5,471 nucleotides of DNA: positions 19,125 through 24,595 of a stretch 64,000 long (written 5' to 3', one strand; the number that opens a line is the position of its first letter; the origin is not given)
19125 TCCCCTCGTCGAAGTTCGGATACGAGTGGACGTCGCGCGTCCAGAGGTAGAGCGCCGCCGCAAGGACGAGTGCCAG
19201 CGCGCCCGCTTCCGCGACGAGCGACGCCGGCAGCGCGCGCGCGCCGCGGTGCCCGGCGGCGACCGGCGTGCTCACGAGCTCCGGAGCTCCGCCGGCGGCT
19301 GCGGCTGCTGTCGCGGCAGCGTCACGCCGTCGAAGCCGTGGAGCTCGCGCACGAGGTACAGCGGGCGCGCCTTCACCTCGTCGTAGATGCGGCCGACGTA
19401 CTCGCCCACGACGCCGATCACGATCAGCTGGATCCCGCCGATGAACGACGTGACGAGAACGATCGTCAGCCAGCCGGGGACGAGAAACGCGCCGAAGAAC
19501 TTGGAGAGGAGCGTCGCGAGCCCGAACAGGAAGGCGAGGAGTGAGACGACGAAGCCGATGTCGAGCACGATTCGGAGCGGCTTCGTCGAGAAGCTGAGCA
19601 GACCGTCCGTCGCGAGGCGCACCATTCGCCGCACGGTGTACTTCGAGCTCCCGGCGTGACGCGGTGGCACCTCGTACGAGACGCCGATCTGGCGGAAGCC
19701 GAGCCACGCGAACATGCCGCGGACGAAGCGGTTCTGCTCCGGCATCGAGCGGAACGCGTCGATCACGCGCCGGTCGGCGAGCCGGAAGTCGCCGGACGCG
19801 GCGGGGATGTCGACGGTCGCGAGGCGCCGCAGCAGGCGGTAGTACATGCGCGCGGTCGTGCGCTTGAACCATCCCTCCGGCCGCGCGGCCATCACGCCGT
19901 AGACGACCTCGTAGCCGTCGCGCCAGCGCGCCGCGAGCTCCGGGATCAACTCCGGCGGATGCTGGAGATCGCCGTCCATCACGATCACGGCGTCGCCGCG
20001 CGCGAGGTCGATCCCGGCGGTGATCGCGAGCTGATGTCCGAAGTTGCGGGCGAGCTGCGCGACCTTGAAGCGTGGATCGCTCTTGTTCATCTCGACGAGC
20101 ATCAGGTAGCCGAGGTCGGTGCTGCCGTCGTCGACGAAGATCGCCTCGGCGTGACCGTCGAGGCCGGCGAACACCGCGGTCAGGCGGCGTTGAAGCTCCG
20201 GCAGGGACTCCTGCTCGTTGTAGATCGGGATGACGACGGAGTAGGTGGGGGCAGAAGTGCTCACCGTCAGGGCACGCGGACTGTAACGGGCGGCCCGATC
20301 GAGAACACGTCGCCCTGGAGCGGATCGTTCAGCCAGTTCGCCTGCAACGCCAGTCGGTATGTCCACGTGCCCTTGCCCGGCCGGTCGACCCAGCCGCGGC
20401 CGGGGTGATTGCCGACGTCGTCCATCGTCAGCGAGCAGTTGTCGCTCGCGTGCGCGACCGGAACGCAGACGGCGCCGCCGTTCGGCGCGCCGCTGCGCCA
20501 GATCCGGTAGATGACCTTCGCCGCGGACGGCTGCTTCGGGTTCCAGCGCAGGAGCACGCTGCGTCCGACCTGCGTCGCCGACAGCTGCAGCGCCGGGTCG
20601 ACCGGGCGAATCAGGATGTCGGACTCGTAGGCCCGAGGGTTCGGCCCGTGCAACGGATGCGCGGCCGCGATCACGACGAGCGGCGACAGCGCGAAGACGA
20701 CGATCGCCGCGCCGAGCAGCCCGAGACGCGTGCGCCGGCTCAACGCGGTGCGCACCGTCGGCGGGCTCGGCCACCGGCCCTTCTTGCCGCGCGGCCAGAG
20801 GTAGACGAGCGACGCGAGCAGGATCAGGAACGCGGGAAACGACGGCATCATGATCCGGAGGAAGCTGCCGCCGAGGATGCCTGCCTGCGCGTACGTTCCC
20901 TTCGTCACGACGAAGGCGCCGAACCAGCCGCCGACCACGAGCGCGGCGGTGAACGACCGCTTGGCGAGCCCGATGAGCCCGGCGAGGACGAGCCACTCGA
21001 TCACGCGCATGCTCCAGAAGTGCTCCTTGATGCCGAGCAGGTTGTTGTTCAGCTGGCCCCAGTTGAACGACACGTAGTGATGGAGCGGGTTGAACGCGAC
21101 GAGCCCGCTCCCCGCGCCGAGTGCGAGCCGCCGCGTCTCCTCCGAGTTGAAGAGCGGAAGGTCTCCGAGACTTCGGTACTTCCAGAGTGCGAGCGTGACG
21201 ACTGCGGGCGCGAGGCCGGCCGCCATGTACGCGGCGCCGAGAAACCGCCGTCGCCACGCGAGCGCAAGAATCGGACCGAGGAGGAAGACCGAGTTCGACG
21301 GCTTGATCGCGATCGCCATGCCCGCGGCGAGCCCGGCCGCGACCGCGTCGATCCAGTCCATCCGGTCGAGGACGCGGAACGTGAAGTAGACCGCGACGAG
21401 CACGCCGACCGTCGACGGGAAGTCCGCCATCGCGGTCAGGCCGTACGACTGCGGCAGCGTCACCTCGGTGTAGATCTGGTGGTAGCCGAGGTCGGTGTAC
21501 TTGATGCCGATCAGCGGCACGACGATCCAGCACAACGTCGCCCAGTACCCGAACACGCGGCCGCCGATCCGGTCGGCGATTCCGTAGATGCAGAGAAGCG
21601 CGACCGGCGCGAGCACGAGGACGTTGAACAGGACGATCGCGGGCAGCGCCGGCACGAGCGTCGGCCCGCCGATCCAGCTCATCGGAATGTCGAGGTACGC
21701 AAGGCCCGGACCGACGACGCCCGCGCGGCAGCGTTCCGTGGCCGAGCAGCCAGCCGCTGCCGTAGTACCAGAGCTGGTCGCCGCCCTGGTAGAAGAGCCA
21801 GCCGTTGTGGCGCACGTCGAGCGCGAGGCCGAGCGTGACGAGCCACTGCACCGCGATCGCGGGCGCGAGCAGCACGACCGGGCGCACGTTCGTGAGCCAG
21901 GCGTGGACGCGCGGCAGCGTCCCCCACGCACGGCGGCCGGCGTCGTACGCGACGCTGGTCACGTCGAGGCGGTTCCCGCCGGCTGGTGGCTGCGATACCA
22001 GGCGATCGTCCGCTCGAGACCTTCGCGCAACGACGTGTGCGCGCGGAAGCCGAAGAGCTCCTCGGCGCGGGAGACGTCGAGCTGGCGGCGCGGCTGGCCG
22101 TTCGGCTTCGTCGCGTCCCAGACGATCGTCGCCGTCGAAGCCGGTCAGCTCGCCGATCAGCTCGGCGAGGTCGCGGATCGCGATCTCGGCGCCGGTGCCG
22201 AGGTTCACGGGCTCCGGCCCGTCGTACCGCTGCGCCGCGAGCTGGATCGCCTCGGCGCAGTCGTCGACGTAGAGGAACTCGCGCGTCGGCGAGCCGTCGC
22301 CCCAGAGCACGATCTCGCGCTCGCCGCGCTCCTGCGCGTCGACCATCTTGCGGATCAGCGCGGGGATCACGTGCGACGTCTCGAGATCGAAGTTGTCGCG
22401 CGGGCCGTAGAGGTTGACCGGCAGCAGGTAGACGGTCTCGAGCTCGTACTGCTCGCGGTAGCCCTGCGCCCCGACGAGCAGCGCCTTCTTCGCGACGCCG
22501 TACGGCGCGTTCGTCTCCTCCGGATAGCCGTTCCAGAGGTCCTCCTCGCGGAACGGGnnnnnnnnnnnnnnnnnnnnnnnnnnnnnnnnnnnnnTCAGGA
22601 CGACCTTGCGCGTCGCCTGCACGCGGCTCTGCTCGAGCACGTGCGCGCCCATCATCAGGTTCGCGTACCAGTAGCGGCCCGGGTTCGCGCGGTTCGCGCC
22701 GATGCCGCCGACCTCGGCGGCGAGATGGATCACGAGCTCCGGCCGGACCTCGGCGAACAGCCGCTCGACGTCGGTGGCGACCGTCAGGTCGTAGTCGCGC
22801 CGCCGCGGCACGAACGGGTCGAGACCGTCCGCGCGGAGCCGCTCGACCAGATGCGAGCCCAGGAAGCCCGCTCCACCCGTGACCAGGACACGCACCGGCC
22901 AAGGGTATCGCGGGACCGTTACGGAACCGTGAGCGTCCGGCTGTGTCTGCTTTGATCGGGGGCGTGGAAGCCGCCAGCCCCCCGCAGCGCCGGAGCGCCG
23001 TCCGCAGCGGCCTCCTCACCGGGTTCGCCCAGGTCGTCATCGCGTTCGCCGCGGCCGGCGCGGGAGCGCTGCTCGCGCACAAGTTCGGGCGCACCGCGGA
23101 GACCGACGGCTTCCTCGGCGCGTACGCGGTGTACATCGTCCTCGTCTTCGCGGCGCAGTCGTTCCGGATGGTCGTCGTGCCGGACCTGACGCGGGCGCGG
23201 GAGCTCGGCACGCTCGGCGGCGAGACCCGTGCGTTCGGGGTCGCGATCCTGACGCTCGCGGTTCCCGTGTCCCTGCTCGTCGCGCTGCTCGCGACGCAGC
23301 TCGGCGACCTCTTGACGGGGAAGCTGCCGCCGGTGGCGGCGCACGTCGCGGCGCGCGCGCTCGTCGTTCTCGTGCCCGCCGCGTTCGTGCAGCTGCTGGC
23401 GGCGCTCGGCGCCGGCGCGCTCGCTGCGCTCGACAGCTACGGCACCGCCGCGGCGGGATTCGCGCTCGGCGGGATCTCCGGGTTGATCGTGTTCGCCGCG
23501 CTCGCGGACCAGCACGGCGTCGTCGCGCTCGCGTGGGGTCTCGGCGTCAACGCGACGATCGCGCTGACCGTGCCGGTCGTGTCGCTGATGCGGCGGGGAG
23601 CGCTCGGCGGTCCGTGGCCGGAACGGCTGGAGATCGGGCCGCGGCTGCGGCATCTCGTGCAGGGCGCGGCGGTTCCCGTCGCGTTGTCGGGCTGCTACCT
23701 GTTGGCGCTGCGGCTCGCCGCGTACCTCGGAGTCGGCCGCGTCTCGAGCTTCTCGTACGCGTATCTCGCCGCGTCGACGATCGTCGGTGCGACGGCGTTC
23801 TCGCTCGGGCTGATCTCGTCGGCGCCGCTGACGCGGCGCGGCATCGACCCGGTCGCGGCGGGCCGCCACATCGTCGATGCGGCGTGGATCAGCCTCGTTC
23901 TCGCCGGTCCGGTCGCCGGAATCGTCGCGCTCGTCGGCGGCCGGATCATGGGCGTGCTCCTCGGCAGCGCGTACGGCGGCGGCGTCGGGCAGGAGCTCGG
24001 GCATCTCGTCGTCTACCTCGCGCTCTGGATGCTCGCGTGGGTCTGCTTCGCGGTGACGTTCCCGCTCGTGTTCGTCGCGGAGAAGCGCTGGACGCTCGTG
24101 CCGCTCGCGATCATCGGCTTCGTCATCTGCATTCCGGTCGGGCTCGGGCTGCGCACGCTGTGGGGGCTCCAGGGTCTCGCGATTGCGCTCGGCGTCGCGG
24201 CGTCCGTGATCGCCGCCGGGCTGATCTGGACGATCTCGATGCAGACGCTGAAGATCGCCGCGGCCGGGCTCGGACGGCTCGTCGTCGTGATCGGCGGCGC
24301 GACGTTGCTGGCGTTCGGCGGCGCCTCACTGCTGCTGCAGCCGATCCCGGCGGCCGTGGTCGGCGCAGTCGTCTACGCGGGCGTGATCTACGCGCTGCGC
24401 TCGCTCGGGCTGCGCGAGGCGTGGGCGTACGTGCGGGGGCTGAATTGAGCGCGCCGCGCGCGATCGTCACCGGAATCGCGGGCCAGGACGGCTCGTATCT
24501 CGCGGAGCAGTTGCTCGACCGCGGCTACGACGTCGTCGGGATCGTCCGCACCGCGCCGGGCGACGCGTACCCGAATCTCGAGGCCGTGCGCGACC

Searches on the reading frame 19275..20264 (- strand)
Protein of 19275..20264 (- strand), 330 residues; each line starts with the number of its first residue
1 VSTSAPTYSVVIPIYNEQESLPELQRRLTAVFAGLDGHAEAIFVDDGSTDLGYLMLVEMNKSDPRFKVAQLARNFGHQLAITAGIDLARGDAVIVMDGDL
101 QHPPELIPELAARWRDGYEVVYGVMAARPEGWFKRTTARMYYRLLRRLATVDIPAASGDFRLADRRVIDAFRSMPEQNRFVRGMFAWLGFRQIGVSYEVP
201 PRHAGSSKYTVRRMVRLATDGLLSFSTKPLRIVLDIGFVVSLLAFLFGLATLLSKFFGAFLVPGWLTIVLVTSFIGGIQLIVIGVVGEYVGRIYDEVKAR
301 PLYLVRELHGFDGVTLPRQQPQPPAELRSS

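Call 10: search_protein_families(library=pfam, max_evalue=0.01, proteins=[window:19275-20264:-])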
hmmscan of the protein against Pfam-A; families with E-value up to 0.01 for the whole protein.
seq(330 aa): 3 families
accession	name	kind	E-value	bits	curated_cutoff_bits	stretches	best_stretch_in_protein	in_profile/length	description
PF00535.33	Glycos_transf_2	-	1.1e-29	103.9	23.3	1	9-169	1-165/168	Glycosyl transferase family 2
PF13641.12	Glyco_tranf_2_3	-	0.0029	18.1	27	1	6-183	1-187/230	Glycosyltransferase like family 2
PF10111.15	Glyco_tranf_2_2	-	0.0088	16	27.3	0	9-100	1-92/276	Glycosyltransferase like family 2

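Call 11: search_protein_families(library=ncbifam, max_evalue=0.01, proteins=[window:19275-20264:-])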
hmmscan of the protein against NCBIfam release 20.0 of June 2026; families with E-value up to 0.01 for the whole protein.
seq(330 aa): 14 families
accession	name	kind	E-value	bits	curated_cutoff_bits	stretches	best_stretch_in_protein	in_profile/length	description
NF047588.1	GlcsyltransPgfSStrep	equivalog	6.9e-80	268.5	500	1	9-307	4-304/308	glycosyltransferase PgfS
NF007986.1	PRK10714.1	equivalog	5e-57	193.3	529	1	8-307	8-310/316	undecaprenyl-phosphate 4-deoxy-4-formamido-L-arabinose transferase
NF041875.1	EPS_EpsD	equivalog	6.1e-12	45.6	370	1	9-151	2-146/325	exopolysaccharide biosynthesis glycosyltransferase EpsD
TIGR03937.1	PgaC_IcaA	equivalog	9.9e-12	44.5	422.3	1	4-99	43-135/407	poly-beta-1,6-N-acetyl-D-glucosamine synthase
TIGR04242.1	nodulat_NodC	equivalog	1.7e-10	40.5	550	1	4-133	46-178/395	chitooligosaccharide synthase NodC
TIGR04283.1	glyco_like_mftF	equivalog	2.2e-09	37.2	182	1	9-140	2-124/221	TIGR04283 family arsenosugar biosynthesis glycosyltransferase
NF007482.0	PRK10073.1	equivalog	1.7e-08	33.9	423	1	3-110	3-106/334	glycosyltransferase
NF047683.1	TeichurnBiosyTuaG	equivalog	2.5e-07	30.6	400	1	4-104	4-101/252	teichuronic acid biosynthesis protein TuaG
TIGR03965.1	mycofact_glyco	equivalog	5.6e-07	28.8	280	1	4-116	72-181/467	mycofactocin biosynthesis glycosyltransferase MftF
TIGR03111.1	glyc2_xrt_Gpos1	hypoth_equivalog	1.5e-05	24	363.95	1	4-147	47-189/439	TIGR03111 family XrtG-associated glycosyltransferase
NF041391.1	DPhHxTase_Halo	equivalog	0.00011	21.2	375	1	15-123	4-102/213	dolichyl-phosphate hexose transferase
TIGR04182.1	glyco_TIGR04182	equivalog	0.00063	19.2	325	0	9-118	3-101/293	S-layer glycoprotein N-glycosyltransferase AglJ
NF050050.1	ProtGlycPglI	equivalog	0.00086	18.8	500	1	6-130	2-124/306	GalNAc(5)-diNAcBac-PP-undecaprenol beta-1,3-glucosyltransferase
NF058614.1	PPMAGASynPpgS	equivalog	0.00095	18.6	370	1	10-170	4-164/226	polyprenyl-phospho-N-acetylgalactosaminyl synthase PpgS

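Call 12: search_solved_structures(query=window:19275-20264:-, max_evalue=0.001)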
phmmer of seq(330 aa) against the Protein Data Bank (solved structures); distinct sequences matched with E-value up to 0.001: 12.
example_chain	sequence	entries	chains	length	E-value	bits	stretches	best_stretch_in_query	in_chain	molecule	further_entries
5ekp_C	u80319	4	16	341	2.4e-87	296.3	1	7-316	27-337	Uncharacterized glycosyltransferase sll0501 | Glycosyltransferase sll0501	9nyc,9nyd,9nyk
9nye_A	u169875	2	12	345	2.5e-87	296.2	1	7-316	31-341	Glycosyltransferase sll0501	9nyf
5eke_A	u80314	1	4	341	3.3e-87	295.8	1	7-316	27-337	Uncharacterized glycosyltransferase sll0501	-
9hwj_A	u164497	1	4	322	4e-54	187.1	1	8-307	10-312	Undecaprenyl-phosphate 4-deoxy-4-formamido-L-arabinose transferase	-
9bhc_C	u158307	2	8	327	2.9e-47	164.6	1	8-308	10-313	Undecaprenyl-phosphate 4-deoxy-4-formamido-L-arabinose transferase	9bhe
8vxh_A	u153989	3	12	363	4.2e-47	164.1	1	8-308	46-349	Undecaprenyl-phosphate 4-deoxy-4-formamido-L-arabinose transferase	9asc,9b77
5mlz_A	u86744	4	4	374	1.1e-16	64.1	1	8-132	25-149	Dolichol monophosphate mannose synthase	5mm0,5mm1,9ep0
5hea_A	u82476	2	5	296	0.00034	23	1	8-99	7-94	Putative glycosyltransferase (GalT1)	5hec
8bz8_A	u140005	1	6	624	0.00039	22.8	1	8-132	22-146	Glycosyltransferase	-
8bz4_A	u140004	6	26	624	0.00039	22.8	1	8-132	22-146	Glycosyltransferase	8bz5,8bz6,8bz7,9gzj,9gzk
5tze_C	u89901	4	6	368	0.00059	22.3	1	8-115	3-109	Glycosyl transferase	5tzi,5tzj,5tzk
3bcv_A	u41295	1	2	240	0.00096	21.6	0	5-99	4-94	Putative glycosyltransferase protein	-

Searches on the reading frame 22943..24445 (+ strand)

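Call 10: search_protein_families(library=pfam, max_evalue=0.01, proteins=[window:22943-24445:+])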
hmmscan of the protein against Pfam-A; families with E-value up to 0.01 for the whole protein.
seq(501 aa): 0 families

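Call 11: search_protein_families(library=ncbifam, max_evalue=0.01, proteins=[window:22943-24445:+])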
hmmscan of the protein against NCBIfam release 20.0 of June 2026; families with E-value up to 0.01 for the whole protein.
seq(501 aa): 1 family
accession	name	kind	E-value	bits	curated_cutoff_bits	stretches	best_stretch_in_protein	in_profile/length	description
TIGR01695.1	murJ_mviN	equivalog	2.2e-11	43.2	235.55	1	42-478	25-484/506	murein biosynthesis integral membrane protein MurJ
